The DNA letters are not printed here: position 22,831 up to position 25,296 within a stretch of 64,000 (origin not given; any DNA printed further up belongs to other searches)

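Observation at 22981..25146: SMC/SbcC-like ATPase with two transmembrane helices in the middle of its coiled coil.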

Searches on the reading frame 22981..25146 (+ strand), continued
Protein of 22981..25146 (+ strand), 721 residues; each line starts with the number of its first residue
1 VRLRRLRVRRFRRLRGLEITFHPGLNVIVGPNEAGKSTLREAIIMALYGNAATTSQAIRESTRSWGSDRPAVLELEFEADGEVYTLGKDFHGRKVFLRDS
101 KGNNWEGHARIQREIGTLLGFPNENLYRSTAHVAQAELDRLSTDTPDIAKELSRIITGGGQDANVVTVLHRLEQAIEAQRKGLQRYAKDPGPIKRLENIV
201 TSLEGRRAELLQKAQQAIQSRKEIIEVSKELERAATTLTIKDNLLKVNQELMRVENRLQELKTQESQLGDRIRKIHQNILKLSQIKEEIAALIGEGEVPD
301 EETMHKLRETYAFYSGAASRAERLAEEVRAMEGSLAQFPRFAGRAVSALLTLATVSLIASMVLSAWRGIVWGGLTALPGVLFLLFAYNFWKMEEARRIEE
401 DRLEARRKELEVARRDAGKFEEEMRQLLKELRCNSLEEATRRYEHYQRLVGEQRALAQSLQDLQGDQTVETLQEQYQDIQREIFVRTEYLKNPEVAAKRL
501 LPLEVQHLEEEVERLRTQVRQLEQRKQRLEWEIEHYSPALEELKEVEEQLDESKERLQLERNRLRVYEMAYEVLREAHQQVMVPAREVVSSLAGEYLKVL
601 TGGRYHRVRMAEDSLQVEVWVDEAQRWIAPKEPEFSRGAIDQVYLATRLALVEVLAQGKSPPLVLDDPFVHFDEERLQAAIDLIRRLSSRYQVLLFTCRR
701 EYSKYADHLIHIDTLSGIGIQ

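Call 48: search_dna_similar(query=window:22981-25143:+, collection=phages, mode=protein, max_rows=10)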
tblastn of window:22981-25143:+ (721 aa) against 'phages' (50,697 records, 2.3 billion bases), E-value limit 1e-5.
Records with a match: 14; places in all: 14; records where one place covers at least 80% of the query: 0.
Best place of each record, by identity: <60% 14.
By first word of the organism name: Listeria 6; Bacteriophage 4; Staphylococcus 2; Enterococcus 2.
By host as written in the record: Listeria monocytogenes 6; - 5; Staphylococcus aureus 2; Enterococcus faecalis 1.
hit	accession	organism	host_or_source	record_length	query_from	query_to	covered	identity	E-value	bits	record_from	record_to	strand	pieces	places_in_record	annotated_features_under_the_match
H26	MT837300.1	Bacteriophage sp.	human fecal samples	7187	569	705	19%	36.2%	3e-13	79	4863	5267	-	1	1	record has no annotation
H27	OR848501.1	Listeria phage LM 4-14-1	Listeria monocytogenes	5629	569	705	19%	34.8%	8e-17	91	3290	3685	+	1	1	record has no annotation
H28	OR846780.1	Listeria phage LM 4-11-1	Listeria monocytogenes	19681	569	705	19%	34.8%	1e-16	91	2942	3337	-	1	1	record has no annotation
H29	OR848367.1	Listeria phage LM 4-14-1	Listeria monocytogenes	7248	568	705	19%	34.1%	2e-15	87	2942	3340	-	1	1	record has no annotation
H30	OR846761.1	Listeria phage LM 4-11-1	Listeria monocytogenes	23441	568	705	19%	34.1%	2e-15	87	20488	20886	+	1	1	record has no annotation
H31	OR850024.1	Staphylococcus phage SA 1298 Kay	Staphylococcus aureus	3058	593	701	15%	39.1%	1e-12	77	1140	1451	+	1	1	record has no annotation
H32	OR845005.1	Staphylococcus phage SA 1306 Kay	Staphylococcus aureus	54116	593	701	15%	39.1%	2e-12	77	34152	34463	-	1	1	record has no annotation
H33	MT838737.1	Bacteriophage sp.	human fecal samples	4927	593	706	16%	35.7%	1e-8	65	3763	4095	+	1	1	record has no annotation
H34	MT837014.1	Bacteriophage sp.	human fecal samples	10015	596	700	15%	32.4%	8e-8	62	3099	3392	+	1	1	record has no annotation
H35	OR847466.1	Listeria phage LM 4-11-1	Listeria monocytogenes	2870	593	712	17%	27.5%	3e-9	66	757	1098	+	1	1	record has no annotation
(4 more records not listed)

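Call 51: get_annotated_region(hit=H6, flank=5000)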
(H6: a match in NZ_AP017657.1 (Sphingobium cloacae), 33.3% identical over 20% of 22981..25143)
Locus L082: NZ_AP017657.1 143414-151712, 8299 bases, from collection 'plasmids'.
description: Sphingobium cloacae strain JCM 10874 plasmid pSCLO_3, complete sequence
organism: Sphingobium cloacae (NCBI taxid 120107)
taxonomy: Bacteria; Pseudomonadota; Alphaproteobacteria; Sphingomonadales; Sphingomonadaceae; Sphingobium; Sphingobium cloacae
host: -; source: -; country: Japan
typing (MOB-suite, as given by PLSDB): conjugative; replicon rep_cluster_1149,rep_cluster_543; relaxase MOBQ; mating-pair formation MPF_F
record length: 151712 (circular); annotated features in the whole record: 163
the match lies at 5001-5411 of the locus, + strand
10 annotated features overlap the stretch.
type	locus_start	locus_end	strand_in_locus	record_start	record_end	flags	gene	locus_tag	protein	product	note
CDS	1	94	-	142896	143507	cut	-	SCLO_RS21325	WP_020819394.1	PAS domain-containing protein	-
CDS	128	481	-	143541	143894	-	-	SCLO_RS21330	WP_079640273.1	NAD(P)H-dependent oxidoreductase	-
CDS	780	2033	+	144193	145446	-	-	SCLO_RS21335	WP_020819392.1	DNA repair exonuclease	-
CDS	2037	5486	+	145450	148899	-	-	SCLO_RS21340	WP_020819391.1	YhaN family protein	-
CDS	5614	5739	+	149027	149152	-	-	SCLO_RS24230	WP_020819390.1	hypothetical protein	-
CDS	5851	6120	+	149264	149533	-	-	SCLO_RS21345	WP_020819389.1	ribbon-helix-helix domain-containing protein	-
CDS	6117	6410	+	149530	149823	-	-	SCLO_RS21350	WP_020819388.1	type II toxin-antitoxin system RelE/ParE family toxin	GO:0030541 - plasmid partitioning [Evidence IEA]; GO:0051290 - protein heterotetramerization [Evidence IEA]; GO:0009432 ...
CDS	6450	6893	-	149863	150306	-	-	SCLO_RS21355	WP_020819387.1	hypothetical protein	-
CDS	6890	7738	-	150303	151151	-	-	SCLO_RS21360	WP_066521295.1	toprim domain-containing protein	-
CDS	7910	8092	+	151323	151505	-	-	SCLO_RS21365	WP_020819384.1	hypothetical protein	-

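Call 52: get_annotated_region(hit=H1, flank=4000)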
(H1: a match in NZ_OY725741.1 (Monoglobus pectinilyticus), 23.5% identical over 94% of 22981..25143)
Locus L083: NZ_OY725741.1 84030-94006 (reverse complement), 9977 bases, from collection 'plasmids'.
description: Monoglobus pectinilyticus strain Ruminococcaceae species TSDC17.2-1.2 plasmid 17, complete sequence
organism: Monoglobus pectinilyticus (NCBI taxid 1981510)
taxonomy: Bacteria; Bacillota; Clostridia; Monoglobales; Monoglobaceae; Monoglobus; Monoglobus pectinilyticus
host: -; source: -; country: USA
typing (MOB-suite, as given by PLSDB): non-mobilizable
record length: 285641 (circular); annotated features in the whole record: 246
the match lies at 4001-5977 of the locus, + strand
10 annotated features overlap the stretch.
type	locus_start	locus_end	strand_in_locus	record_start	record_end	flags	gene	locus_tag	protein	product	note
CDS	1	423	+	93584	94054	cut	-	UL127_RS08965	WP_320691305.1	S1 RNA-binding domain-containing protein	-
CDS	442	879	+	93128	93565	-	-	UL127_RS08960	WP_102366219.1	NfeD family protein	-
CDS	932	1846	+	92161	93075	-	-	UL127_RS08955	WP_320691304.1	SPFH domain-containing protein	-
CDS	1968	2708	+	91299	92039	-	-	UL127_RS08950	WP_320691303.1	YebC/PmpR family DNA-binding transcriptional regulator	-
CDS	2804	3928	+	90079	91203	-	-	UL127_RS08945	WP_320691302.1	metallophosphoesterase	-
CDS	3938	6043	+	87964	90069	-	-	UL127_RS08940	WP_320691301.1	AAA family ATPase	-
CDS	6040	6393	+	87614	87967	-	-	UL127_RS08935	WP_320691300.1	Asp23/Gls24 family envelope stress response protein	-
CDS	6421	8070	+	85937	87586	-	-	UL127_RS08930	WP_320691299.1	DAK2 domain-containing protein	-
CDS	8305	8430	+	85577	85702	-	-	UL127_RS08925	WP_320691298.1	hypothetical protein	-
CDS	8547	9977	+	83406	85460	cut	recG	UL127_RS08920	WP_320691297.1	ATP-dependent DNA helicase RecG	GO:0006310 - DNA recombination [Evidence IEA]; GO:0006281 - DNA repair [Evidence IEA]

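Call 59: search_protein_families(library=ncbifam, proteins=[L081:6429-7412:+, L081:3706-6426:+, L081:2474-3706:+], max_evalue=0.00001)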
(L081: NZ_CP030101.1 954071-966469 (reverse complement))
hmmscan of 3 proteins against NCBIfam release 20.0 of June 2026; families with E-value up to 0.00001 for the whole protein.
L081:6429-7412:+ (328 aa): 1 family
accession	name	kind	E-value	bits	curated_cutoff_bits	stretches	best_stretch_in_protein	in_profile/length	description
NF010007.0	PRK13480.1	equivalog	3.2e-174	578.3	460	1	16-327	1-312/314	3'-5' exoribonuclease YhaM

L081:3706-6426:+ (907 aa): 0 families

L081:2474-3706:+ (411 aa): 8 families
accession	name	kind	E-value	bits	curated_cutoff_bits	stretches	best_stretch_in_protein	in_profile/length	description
NF041031.1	Mre11_Sulfo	equivalog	9.4e-21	74.5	500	1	34-326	22-320/374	DNA double-strand break repair protein Mre11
TIGR00619.1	sbcd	subfamily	1.2e-19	71.1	77.65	1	6-119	3-110/252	exonuclease subunit SbcD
NF041029.1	Mre11_Pyroc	equivalog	8.3e-15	54.5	600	1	5-219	2-234/438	DNA double-strand break repair protein Mre11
NF008206.2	PRK10966.1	equivalog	4.9e-10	39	450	1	7-108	4-96/380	exonuclease subunit SbcD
NF041753.2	sbcd_Staph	equivalog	1.5e-07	30.6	480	0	40-100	28-89/375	exonuclease subunit SbcD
TIGR04123.1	P_estr_lig_assc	hypoth_equivalog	2.6e-07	30.2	150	1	4-127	21-138/207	ligase-associated DNA damage response endonuclease PdeM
NF041030.1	Mre11_Halo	equivalog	3.5e-07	29.7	550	1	36-239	26-222/361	DNA double-strand break repair protein Mre11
NF041754.1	sbcd_Bac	equivalog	2e-06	27.3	750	0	5-102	2-91/390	exonuclease subunit SbcD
